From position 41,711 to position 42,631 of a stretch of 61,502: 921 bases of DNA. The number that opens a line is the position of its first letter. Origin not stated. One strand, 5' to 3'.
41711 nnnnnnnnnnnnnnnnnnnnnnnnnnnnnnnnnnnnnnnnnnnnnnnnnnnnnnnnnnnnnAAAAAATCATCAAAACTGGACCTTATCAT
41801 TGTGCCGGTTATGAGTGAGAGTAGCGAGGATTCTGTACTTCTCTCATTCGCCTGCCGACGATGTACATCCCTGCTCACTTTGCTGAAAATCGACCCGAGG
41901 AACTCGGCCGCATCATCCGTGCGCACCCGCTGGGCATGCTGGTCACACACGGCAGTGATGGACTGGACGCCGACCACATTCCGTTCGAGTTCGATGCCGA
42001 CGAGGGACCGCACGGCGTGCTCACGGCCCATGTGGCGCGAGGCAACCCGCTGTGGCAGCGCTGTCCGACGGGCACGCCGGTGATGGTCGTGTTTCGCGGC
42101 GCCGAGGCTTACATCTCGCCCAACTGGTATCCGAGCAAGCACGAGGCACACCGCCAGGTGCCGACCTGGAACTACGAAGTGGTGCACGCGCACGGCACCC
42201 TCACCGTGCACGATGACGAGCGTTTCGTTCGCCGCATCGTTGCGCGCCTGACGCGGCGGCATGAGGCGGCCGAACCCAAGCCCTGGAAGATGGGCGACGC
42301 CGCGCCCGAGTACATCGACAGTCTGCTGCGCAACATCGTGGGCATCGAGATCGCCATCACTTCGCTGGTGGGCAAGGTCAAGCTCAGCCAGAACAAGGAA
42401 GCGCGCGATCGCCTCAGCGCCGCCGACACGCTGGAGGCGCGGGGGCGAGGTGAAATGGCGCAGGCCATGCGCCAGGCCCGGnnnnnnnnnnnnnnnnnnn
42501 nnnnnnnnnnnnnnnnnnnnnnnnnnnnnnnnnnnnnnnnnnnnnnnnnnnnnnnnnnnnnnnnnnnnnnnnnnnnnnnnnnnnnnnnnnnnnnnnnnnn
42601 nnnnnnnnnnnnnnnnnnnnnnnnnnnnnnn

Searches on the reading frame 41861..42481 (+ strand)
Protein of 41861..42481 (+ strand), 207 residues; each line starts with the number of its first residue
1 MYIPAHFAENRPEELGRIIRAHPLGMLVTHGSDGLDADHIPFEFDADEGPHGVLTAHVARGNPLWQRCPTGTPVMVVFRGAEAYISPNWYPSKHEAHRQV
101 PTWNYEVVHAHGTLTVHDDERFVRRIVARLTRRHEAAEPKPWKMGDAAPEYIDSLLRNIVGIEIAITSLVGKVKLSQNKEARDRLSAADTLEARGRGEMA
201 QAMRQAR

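Call 75: search_protein_families(library=pfam, proteins=[window:41861-42481:+], max_evalue=0.01)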
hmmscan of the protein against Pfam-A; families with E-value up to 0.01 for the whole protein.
window:41861-42481:+ (207 aa): 1 family
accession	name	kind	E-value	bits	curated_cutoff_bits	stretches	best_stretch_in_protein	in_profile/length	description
PF04299.18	FMN_bind_2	-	3.5e-66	222.5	22.4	1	1-167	1-167/168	Putative FMN-binding domain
